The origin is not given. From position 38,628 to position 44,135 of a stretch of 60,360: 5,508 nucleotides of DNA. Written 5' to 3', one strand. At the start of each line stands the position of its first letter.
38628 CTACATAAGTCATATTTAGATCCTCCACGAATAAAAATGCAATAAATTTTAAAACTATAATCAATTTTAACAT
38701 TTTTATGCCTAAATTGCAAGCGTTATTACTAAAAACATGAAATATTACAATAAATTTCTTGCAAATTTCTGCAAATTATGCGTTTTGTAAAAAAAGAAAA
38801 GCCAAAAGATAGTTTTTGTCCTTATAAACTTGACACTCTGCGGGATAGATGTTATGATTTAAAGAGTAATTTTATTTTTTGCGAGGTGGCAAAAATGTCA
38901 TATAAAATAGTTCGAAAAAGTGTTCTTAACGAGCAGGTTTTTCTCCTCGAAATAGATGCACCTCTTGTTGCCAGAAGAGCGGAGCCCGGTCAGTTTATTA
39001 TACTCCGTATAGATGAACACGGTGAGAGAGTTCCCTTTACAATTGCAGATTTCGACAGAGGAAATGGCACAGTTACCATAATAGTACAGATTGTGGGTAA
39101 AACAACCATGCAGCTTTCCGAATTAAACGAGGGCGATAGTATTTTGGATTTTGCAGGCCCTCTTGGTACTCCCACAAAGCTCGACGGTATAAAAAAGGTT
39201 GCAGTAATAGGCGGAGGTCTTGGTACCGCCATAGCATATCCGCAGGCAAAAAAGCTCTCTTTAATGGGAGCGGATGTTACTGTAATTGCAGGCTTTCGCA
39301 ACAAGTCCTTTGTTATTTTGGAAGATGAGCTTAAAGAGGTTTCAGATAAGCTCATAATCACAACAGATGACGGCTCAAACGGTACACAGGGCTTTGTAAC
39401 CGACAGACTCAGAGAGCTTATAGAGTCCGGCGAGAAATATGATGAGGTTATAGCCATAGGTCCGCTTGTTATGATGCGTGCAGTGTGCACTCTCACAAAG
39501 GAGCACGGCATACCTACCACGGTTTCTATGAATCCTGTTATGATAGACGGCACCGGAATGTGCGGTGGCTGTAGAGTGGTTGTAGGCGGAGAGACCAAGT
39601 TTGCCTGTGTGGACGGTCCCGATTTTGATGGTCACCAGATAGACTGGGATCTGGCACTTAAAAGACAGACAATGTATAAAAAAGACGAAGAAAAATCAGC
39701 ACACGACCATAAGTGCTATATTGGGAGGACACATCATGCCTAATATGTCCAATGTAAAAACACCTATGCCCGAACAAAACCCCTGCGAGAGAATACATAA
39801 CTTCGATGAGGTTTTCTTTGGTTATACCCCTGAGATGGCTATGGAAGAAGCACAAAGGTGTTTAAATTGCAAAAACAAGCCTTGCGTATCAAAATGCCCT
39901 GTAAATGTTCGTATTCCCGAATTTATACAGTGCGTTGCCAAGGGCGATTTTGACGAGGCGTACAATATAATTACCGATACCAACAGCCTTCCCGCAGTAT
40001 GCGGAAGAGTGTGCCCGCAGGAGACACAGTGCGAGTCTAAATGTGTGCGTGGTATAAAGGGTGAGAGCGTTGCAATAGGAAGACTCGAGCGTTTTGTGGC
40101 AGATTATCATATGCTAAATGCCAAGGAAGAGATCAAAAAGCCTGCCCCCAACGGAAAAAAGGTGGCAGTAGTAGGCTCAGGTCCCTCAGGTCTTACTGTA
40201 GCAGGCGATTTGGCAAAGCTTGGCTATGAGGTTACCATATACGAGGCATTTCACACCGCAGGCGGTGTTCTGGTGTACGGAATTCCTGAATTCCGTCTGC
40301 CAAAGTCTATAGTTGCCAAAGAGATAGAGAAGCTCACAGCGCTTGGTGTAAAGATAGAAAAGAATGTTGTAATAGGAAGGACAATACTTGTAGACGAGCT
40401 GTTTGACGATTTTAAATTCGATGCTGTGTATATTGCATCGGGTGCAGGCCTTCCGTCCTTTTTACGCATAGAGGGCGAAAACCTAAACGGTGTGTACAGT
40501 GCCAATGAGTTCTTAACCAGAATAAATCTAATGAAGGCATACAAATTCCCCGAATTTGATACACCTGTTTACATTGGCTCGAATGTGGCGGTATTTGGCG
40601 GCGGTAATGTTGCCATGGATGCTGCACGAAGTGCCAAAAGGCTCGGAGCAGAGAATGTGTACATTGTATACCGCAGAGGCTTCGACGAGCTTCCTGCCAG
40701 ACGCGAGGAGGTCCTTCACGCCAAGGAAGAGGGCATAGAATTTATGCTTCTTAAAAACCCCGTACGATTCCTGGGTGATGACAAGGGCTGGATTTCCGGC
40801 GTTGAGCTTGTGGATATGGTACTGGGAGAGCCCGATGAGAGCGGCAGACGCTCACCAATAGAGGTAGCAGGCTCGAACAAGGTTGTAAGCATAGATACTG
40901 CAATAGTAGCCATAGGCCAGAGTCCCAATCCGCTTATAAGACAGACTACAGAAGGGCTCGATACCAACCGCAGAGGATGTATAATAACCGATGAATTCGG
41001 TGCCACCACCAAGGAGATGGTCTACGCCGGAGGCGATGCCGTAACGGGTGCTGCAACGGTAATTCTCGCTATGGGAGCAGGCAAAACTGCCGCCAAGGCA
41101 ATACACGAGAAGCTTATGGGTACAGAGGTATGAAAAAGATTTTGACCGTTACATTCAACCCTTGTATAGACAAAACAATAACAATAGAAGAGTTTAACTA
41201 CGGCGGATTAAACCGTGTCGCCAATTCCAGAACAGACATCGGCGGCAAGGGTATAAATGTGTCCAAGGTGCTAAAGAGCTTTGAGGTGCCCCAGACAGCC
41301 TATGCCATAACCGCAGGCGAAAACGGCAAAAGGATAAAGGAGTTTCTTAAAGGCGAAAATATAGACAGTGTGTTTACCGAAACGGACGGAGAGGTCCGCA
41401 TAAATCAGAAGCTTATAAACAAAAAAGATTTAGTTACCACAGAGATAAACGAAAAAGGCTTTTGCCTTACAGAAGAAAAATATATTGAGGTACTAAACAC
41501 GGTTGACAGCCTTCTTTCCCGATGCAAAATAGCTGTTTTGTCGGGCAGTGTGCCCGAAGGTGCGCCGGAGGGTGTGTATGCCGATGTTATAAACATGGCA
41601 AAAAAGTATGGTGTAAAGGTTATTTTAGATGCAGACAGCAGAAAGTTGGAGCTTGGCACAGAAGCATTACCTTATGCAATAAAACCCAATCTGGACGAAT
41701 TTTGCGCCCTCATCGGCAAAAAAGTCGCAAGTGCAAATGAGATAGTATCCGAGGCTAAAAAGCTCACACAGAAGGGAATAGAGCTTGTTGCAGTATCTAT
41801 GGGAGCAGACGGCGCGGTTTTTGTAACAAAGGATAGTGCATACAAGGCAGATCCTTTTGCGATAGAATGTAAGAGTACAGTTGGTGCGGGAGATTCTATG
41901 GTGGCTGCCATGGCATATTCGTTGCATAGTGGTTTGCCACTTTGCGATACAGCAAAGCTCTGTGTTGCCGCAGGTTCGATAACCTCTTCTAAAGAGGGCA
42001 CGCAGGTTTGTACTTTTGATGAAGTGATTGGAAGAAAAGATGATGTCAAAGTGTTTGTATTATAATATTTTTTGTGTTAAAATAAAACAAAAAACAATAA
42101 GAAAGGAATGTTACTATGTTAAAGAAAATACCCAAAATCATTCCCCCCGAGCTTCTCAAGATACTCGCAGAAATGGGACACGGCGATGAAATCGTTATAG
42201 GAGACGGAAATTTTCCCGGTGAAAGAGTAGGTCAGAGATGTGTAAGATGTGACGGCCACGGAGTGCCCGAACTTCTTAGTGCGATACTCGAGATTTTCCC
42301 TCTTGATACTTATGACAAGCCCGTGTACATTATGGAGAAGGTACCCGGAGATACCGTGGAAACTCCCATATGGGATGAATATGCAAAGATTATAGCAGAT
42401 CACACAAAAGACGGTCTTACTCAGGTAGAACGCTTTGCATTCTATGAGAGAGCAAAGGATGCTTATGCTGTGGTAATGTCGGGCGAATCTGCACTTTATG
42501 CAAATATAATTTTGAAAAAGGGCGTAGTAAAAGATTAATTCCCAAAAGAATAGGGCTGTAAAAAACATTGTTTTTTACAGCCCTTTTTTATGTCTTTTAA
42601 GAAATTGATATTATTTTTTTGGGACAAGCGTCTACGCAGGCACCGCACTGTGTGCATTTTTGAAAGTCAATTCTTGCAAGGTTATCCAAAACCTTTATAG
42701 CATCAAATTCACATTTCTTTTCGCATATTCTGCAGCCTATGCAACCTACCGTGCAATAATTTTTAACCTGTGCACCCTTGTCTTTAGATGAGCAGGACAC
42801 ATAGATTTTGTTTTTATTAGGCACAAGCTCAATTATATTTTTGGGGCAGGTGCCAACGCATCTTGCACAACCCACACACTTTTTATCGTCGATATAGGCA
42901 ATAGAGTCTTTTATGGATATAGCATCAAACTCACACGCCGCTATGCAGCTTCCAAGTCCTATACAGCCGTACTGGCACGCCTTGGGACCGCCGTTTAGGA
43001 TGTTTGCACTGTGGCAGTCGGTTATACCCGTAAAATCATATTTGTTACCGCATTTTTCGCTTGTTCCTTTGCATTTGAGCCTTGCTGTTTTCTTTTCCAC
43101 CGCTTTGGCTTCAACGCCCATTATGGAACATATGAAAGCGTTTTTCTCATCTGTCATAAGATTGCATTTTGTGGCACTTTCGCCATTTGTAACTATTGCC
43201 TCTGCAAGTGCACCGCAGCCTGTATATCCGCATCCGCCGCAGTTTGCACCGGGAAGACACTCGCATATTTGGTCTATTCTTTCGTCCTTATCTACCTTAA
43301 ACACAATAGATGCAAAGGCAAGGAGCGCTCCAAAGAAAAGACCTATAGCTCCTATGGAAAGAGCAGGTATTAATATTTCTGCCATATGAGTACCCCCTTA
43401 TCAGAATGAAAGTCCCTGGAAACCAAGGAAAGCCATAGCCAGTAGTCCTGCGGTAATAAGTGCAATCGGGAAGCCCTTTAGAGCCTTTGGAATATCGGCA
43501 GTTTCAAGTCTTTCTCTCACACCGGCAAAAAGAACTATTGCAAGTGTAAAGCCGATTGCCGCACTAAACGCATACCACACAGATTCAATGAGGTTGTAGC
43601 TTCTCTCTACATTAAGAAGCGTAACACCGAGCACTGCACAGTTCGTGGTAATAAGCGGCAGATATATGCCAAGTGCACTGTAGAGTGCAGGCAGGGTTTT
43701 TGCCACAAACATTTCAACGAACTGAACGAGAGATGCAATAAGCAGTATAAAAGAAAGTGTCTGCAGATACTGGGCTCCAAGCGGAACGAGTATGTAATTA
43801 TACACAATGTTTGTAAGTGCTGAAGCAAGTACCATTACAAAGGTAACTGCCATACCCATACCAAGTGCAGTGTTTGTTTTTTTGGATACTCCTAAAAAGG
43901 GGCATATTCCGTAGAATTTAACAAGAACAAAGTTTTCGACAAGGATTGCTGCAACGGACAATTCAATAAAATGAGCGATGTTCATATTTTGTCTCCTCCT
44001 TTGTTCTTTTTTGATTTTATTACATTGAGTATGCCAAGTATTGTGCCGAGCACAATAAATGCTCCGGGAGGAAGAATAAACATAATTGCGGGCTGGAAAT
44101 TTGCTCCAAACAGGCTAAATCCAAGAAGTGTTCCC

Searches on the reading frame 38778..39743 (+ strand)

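Call 7: search_protein_families(library=pfam, proteins=[window:38778-39743:+], max_evalue=0.01)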
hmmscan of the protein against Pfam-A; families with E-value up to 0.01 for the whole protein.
window:38778-39743:+ (321 aa): 4 families
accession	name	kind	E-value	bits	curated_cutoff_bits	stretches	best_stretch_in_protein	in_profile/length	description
PF10418.14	DHODB_Fe-S_bind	-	1.2e-11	44.6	23.9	1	253-288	2-40/41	Iron-sulfur cluster binding domain of dihydroorotate dehydrogenase B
PF00970.30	FAD_binding_6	-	0.00013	22.7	21.1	1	46-131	6-96/99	Oxidoreductase FAD-binding domain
PF00175.26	NAD_binding_1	-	0.0013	19.8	22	1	144-237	2-108/109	Oxidoreductase NAD-binding domain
PF08022.18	FAD_binding_8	-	0.0057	17.2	22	0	43-115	5-80/109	FAD-binding domain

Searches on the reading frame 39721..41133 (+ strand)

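Call 7: search_protein_families(library=pfam, proteins=[window:39721-41133:+], max_evalue=0.01)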
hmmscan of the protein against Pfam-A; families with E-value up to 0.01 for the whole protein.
window:39721-41133:+ (470 aa): 16 families
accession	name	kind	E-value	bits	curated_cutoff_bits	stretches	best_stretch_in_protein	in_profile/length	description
PF14691.11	Fer4_20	-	5.6e-44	149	25.8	1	24-131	1-109/113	Dihydroprymidine dehydrogenase domain II, 4Fe-4S cluster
PF07992.20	Pyr_redox_2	-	9.6e-39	134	26.1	2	146-454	1-291/291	Pyridine nucleotide-disulphide oxidoreductase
PF00070.33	Pyr_redox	-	2e-12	47.9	22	2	288-363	1-79/82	Pyridine nucleotide-disulphide oxidoreductase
PF13738.12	Pyr_redox_3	-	3.6e-06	26.9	30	0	275-319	155-196/305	Pyridine nucleotide-disulphide oxidoreductase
PF13450.12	NAD_binding_8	-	6.4e-06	26.8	21.9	1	150-182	1-33/68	NAD(P)-binding Rossmann-like domain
PF12831.13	FAD_oxidored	-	8.3e-05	22.5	27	0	148-187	2-41/416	FAD dependent oxidoreductase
PF02826.25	2-Hacid_dh_C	-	9.7e-05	22.3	25.1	0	130-179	22-70/178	D-isomer specific 2-hydroxyacid dehydrogenase, NAD binding domain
PF01946.23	Thi4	-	0.00031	20.5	26.2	1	147-213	19-85/235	Thi4 family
PF01266.30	DAO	-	0.00038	20.5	27.9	1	147-181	1-35/353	FAD dependent oxidoreductase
PF03807.23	F420_oxidored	-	0.0017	19.4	21.6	0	289-330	2-43/94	NADP oxidoreductase coenzyme F420-dependent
PF13241.12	NAD_binding_7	-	0.0018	19.2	22.1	0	287-338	8-54/104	Putative NAD(P)-binding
PF01262.27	AlaDh_PNT_C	-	0.0022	17.9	23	1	287-315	29-56/214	Alanine dehydrogenase/PNT, C-terminal domain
PF01494.25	FAD_binding_3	-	0.0046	16.7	22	1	147-176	3-32/349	FAD binding domain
PF00148.24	Oxidored_nitro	-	0.0048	16.3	28.6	0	284-335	270-321/399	Nitrogenase component 1 type Oxidoreductase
PF03486.20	HI0933_like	-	0.0076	16.2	50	0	147-181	2-36/244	HI0933-like protein Rossmann domain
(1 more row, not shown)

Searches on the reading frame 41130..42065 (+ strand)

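Call 7: search_protein_families(library=pfam, proteins=[window:41130-42065:+], max_evalue=0.01)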
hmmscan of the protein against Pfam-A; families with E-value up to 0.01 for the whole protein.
window:41130-42065:+ (311 aa): 2 families
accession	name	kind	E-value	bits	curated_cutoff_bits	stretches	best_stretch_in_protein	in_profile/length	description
PF00294.29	PfkB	-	3.9e-45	154.9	25.8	1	8-294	2-298/302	pfkB family carbohydrate kinase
PF08543.17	Phos_pyr_kin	-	4.4e-07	30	27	1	183-274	122-220/246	Phosphomethylpyrimidine kinase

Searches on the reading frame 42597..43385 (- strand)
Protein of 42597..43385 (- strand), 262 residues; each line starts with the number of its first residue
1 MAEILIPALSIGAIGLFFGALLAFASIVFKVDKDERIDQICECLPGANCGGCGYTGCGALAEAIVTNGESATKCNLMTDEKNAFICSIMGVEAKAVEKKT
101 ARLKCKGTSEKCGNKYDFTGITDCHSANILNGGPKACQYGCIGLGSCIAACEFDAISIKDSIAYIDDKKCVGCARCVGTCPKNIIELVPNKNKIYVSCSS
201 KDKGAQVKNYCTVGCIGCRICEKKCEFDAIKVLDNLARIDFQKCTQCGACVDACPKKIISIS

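Call 7: search_protein_families(library=pfam, proteins=[window:42597-43385:-], max_evalue=0.01)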
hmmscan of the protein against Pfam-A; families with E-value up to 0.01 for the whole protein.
window:42597-43385:- (262 aa): 13 families
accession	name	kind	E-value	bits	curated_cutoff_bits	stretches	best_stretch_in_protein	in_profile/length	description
PF00037.32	Fer4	-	9e-16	57.4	21.1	3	238-259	2-23/24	4Fe-4S binding domain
PF12838.12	Fer4_7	-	9e-13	48.9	27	2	215-258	2-52/52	4Fe-4S dicluster domain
PF13187.11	Fer4_9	-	5.7e-12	45.9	27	2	215-258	2-51/52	4Fe-4S dicluster domain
PF14697.11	Fer4_21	-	2e-10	41.1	35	2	140-187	7-59/59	4Fe-4S dicluster domain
PF04060.18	FeS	-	5.4e-10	39.3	23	1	44-74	1-31/33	Putative Fe-S cluster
PF12837.12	Fer4_6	-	1.8e-08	34.3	25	2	238-257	3-22/24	4Fe-4S binding domain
PF12797.12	Fer4_2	-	1.5e-07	31.4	24.5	2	239-255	5-21/22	4Fe-4S binding domain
PF13237.11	Fer4_10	-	8.9e-06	26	25.5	2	214-255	8-53/53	4Fe-4S dicluster domain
PF25160.1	LdpA_Fe-S-bd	-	1.1e-05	25.6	27.6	1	147-188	9-46/49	LdpA Fe-S cluster-binding domain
PF12798.12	Fer4_3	-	5.3e-05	24.2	27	1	244-257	1-14/15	4Fe-4S binding domain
PF12800.12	Fer4_4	-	0.00013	22.5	24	1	242-256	2-16/17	4Fe-4S binding domain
PF13484.11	Fer4_16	-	0.0004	21.5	30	1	243-260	1-18/66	4Fe-4S double cluster binding domain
PF17179.9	Fer4_22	-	0.0076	17.5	27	1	164-184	75-95/95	4Fe-4S dicluster domain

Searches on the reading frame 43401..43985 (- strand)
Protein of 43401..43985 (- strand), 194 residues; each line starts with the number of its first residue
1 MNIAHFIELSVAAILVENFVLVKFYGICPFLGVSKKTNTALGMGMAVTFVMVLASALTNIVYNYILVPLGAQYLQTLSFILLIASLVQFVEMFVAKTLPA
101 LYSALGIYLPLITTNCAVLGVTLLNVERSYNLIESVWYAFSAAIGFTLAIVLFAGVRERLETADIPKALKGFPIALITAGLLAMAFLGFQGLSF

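Call 7: search_protein_families(library=pfam, proteins=[window:43401-43985:-], max_evalue=0.01)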
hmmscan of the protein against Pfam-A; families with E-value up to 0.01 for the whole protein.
window:43401-43985:- (194 aa): 1 family
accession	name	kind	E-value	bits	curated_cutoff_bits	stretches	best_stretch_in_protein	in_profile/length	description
PF02508.19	Rnf-Nqr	-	1.9e-61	207.5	23.8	1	8-192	3-173/174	Rnf-Nqr subunit, membrane protein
